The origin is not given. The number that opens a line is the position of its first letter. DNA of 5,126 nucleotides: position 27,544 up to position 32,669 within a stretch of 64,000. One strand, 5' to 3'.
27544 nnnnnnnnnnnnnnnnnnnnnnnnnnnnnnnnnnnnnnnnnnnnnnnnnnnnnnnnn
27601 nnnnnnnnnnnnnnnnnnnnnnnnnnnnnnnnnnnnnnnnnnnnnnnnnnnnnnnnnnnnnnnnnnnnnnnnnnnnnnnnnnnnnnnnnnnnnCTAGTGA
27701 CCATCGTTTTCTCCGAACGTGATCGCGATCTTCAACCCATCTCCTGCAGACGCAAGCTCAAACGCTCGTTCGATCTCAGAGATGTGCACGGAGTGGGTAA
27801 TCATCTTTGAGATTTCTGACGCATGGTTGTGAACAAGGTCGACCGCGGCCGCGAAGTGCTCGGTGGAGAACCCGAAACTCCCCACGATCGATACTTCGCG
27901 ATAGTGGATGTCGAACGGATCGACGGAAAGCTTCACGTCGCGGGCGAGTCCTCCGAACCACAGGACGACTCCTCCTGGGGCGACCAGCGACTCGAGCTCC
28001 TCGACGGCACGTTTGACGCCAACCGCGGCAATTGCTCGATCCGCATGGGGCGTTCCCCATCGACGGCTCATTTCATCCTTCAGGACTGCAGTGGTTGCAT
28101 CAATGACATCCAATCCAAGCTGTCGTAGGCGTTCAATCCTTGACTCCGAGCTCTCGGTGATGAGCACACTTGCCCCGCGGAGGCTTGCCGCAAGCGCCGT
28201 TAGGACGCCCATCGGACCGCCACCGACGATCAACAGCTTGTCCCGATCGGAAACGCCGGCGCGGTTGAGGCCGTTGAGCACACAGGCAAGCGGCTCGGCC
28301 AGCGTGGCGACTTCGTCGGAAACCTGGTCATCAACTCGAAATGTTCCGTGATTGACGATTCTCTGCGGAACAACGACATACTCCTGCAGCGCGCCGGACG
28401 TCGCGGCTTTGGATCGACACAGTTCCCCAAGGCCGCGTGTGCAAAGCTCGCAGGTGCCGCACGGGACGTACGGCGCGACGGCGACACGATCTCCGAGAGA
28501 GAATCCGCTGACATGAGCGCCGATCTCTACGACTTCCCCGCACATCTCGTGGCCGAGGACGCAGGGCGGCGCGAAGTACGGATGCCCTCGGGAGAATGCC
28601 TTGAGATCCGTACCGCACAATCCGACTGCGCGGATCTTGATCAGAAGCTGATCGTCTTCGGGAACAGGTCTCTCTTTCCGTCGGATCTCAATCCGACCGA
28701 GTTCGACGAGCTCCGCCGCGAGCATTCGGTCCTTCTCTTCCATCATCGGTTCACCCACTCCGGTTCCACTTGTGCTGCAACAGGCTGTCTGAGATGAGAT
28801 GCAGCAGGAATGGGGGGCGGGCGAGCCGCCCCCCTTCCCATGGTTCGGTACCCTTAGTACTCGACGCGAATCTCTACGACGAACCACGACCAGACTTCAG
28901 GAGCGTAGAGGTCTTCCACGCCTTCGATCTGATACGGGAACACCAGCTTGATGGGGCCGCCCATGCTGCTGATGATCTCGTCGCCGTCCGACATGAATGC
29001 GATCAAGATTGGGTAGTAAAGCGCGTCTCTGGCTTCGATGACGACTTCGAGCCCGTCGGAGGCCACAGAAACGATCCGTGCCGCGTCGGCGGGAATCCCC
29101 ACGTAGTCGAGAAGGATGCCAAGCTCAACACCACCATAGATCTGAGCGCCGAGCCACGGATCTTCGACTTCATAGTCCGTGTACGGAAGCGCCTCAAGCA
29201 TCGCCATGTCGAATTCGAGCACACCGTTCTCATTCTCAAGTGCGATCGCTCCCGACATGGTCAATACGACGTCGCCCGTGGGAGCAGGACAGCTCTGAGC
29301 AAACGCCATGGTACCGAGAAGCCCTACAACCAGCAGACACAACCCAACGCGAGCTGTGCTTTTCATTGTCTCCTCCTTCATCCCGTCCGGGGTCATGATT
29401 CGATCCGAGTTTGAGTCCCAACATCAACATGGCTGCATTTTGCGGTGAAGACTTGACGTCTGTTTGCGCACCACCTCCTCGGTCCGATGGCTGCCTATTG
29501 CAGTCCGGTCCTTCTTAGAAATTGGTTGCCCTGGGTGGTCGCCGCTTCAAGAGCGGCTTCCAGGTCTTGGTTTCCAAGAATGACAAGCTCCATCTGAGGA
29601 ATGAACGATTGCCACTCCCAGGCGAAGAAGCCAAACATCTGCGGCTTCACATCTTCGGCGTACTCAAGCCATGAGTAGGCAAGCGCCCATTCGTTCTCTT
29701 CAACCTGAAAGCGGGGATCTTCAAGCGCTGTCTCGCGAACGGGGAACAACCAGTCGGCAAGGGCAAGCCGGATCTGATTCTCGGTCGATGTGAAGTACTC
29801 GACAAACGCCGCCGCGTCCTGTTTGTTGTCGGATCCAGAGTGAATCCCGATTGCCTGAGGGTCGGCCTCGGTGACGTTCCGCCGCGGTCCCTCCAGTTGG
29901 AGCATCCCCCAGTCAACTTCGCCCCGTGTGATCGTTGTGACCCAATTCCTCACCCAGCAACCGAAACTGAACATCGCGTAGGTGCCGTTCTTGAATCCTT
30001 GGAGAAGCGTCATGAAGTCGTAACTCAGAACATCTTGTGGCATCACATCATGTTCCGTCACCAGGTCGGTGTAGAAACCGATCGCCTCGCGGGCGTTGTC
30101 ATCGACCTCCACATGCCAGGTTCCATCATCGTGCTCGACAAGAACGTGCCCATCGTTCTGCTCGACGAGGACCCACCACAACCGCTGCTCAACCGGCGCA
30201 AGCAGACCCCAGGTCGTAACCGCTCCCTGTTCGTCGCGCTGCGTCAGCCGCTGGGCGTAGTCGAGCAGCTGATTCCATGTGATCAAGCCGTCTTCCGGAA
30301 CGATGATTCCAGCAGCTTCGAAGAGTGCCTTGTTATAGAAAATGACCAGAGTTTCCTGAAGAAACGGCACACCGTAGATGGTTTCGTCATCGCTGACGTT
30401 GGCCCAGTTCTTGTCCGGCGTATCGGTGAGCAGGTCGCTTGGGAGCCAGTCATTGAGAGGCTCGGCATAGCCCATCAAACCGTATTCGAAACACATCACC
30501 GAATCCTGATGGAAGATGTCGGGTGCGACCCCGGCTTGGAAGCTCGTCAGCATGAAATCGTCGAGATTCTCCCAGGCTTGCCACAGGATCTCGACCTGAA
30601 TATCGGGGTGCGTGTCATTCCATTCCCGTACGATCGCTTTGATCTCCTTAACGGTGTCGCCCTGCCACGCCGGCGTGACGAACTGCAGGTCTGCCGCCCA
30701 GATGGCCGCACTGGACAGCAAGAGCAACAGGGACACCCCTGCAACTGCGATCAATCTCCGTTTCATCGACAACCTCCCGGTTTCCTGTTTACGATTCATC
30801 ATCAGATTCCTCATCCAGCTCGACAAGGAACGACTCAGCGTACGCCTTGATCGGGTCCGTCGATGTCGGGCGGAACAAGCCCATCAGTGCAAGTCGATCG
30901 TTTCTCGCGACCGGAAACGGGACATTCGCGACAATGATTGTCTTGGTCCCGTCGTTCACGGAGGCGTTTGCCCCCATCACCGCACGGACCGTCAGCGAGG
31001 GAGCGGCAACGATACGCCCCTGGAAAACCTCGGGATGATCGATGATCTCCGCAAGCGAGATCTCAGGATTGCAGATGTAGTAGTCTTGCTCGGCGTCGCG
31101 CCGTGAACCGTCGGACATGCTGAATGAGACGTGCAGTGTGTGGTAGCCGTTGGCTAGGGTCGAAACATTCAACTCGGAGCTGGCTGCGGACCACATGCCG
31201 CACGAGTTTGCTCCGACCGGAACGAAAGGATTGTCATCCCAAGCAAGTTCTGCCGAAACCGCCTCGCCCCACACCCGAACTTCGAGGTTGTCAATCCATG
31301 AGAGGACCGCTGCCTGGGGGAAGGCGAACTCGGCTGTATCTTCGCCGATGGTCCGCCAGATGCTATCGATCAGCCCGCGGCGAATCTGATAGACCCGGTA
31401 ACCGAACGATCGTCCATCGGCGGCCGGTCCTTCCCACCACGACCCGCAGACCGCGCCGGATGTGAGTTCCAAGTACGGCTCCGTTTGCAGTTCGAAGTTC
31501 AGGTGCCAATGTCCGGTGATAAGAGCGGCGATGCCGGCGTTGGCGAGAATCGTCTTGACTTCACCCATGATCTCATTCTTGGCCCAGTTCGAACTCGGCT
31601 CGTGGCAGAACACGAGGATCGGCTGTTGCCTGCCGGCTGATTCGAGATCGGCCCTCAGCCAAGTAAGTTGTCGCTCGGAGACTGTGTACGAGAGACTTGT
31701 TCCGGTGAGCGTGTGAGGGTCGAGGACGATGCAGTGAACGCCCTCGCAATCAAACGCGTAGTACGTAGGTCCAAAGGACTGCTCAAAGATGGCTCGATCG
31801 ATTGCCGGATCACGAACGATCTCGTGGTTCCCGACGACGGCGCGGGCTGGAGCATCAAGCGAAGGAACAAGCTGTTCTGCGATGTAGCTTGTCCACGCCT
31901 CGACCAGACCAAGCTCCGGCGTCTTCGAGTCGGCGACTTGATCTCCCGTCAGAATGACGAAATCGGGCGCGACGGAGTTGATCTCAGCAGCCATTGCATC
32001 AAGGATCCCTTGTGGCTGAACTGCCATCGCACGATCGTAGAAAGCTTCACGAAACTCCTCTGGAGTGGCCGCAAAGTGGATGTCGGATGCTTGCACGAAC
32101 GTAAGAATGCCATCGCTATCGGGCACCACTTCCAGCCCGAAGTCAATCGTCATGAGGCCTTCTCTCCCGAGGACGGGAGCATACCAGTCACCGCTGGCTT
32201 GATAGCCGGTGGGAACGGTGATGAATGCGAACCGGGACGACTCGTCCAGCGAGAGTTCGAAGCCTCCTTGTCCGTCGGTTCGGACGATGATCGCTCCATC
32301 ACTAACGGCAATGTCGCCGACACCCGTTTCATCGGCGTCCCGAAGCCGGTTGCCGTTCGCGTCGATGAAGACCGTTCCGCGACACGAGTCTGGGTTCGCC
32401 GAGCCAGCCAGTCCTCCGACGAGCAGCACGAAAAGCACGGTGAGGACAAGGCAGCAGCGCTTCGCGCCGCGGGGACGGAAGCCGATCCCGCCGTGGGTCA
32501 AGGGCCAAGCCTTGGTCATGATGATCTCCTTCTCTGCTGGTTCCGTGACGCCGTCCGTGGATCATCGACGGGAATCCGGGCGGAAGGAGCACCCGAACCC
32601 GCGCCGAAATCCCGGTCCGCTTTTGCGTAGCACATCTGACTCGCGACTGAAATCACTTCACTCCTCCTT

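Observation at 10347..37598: Approx. 27-kb unidirectional 25-gene array under a LacI regulator: candidate novel nucleoside / N-heterocycle catabolic super-operon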

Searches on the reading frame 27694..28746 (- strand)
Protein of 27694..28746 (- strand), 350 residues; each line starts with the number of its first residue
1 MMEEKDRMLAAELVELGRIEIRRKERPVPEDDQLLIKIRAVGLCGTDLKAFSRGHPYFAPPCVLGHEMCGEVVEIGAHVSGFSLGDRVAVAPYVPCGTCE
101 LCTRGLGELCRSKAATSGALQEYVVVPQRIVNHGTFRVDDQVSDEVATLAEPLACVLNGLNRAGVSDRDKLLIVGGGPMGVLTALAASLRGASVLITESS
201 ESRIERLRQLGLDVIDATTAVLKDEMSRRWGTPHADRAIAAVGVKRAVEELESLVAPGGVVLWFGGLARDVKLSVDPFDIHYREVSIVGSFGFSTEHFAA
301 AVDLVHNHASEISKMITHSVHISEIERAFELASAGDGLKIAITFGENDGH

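Call 4: search_protein_families(library=pfam, proteins=[window:27694-28746:-], max_evalue=0.01)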
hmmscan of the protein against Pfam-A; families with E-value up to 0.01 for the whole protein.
window:27694-28746:- (350 aa): 8 families
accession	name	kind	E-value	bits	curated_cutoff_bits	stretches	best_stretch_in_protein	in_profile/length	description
PF08240.17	ADH_N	-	6.1e-29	100.8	23.5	1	31-131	2-99/104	Alcohol dehydrogenase GroES-like domain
PF00107.32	ADH_zinc_N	-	1.1e-16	61.4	31.8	1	178-306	1-128/129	Zinc-binding dehydrogenase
PF16912.11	Glu_dehyd_C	-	5.4e-11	42.8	34.9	1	146-333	3-202/211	Glucose dehydrogenase C-terminus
PF03486.20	HI0933_like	-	0.00018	21.5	50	1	170-211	2-43/244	HI0933-like protein Rossmann domain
PF12831.13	FAD_oxidored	-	0.0016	18.3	27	1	171-200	2-31/416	FAD dependent oxidoreductase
PF01266.30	DAO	-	0.0025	17.8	27.9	1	171-199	2-30/353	FAD dependent oxidoreductase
PF01494.25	FAD_binding_3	-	0.006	16.3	22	1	171-212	4-45/349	FAD binding domain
PF02254.24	TrkA_N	-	0.0093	16.7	23.8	0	172-244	2-72/116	TrkA-N domain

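Call 19: search_protein_families(library=ncbifam, proteins=[window:27694-28746:-], max_evalue=0.001)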
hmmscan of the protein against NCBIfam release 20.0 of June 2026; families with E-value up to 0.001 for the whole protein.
window:27694-28746:- (350 aa): 21 families
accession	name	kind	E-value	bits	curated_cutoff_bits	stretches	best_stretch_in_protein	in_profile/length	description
NF003808.0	PRK05396.1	equivalog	5.6e-45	153.7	380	1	19-342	13-338/341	L-threonine 3-dehydrogenase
TIGR00692.1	tdh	equivalog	1.8e-43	148.8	458.35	1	26-341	16-337/340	L-threonine 3-dehydrogenase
NF041097.1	keto_inos_dh_IolM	equivalog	4.8e-42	144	450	1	3-340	24-385/389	scyllo-inosose 3-dehydrogenase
NF010344.0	PRK13771.1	subfamily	8.7e-39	133.4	349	1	19-332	13-320/334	putative alcohol dehydrogenase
NF007489.0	PRK10083.1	equivalog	2.7e-38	131.8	376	1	18-334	11-325/339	Zn-dependent oxidoreductase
NF041172.1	AcrlCoa_red_Thmprot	equivalog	4.7e-37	127.7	500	1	19-332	13-321/334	acryloyl-CoA reductase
NF007375.0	PRK09880.1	equivalog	1.2e-31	109.7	469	1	21-334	16-332/344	L-idonate 5-dehydrogenase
TIGR03366.1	HpnZ_proposed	hypoth_equivalog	3.8e-30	105.2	328.1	1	29-311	3-299/315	putative phosphonate catabolism associated alcohol dehydrogenase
NF007642.0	PRK10309.1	equivalog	6.6e-29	101.2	550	1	21-322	12-323/347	galactitol-1-phosphate 5-dehydrogenase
TIGR03201.1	dearomat_had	equivalog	4.2e-28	98.4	338.65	1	25-334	17-338/349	6-hydroxycyclohex-1-ene-1-carbonyl-CoA dehydrogenase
TIGR02819.1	fdhA_non_GSH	equivalog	4e-23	81.6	636.95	1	29-246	34-269/397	formaldehyde dehydrogenase, glutathione-independent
TIGR03451.1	mycoS_dep_FDH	equivalog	5.5e-22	78.1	512.9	1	27-341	22-355/358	S-(hydroxymethyl)mycothiol dehydrogenase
TIGR03989.1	Rxyl_3153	subfamily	8e-22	78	440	2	27-114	22-109/370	NDMA-dependent alcohol dehydrogenase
NF047908.1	AldhRedAhr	equivalog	8e-22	77.6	470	1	31-335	28-325/335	NADPH-dependent aldehyde reductase Ahr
TIGR02822.1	adh_fam_2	subfamily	8.2e-20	71.1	283.5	1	14-203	10-202/329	zinc-binding alcohol dehydrogenase family protein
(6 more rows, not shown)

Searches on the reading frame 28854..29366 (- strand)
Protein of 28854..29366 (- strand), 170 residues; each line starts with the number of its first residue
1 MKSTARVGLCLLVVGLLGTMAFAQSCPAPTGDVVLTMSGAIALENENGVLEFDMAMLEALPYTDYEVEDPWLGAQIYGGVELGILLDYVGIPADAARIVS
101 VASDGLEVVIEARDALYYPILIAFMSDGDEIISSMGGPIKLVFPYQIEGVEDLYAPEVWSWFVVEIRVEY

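Call 4: search_protein_families(library=pfam, proteins=[window:28854-29366:-], max_evalue=0.01)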
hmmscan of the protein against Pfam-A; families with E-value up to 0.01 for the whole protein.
window:28854-29366:- (170 aa): 1 family
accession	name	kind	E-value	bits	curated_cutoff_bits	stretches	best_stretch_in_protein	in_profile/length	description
PF00174.25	Oxidored_molyb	-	1.7e-05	24.9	24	1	68-147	62-147/169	Oxidoreductase molybdopterin binding domain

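Call 33: search_protein_families(library=ncbifam, proteins=[window:28854-29366:-], max_evalue=0.00001)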
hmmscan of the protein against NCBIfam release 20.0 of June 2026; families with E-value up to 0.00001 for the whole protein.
window:28854-29366:- (170 aa): 0 families

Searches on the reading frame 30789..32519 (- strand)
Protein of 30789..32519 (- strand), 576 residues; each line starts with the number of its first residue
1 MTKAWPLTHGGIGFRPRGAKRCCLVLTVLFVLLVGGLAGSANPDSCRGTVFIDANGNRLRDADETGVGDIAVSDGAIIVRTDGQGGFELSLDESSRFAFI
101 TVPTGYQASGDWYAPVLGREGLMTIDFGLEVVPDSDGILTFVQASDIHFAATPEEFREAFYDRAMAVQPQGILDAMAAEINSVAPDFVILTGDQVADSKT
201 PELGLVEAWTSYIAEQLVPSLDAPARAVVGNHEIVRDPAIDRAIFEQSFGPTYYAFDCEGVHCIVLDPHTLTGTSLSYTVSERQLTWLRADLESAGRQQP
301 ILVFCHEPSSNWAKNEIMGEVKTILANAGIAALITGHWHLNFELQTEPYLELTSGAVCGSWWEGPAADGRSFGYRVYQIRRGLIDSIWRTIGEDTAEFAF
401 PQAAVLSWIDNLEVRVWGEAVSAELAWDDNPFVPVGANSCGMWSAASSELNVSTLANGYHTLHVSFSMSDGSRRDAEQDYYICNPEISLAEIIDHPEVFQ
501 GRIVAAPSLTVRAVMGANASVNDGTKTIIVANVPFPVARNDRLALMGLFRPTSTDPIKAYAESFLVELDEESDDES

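Call 4: search_protein_families(library=pfam, proteins=[window:30789-32519:-], max_evalue=0.01)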
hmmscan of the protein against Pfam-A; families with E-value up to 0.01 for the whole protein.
window:30789-32519:- (576 aa): 3 families
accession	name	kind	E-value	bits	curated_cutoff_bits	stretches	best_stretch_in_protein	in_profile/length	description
PF00149.33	Metallophos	-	6.2e-11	43.5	21.5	1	140-339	2-189/191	Calcineurin-like phosphoesterase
PF16371.11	MetallophosN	-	1.1e-09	38.8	35.6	1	62-109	5-52/77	N terminal of Calcineurin-like phosphoesterase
PF16370.11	MetallophosC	-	0.0008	20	29.7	1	352-395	2-53/168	C terminal of Calcineurin-like phosphoesterase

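Call 19: search_protein_families(library=ncbifam, proteins=[window:30789-32519:-], max_evalue=0.001)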
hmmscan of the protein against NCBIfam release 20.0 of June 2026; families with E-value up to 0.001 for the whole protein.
window:30789-32519:- (576 aa): 3 families
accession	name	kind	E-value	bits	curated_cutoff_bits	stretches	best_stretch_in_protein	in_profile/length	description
TIGR03767.1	P_acnes_RR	hypoth_equivalog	6.3e-05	21.8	330.75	0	248-321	288-359/496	TIGR03767 family metallophosphoesterase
NF008359.0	PRK11148.1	equivalog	6.8e-05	22.5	225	1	170-357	43-223/275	3',5'-cyclic-AMP phosphodiesterase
NF050112.1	PhdiestSpdARhizob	equivalog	8.9e-05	22.3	400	1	186-310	41-161/264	2', 3'cyclic nucleotide phosphodiesterase SpdA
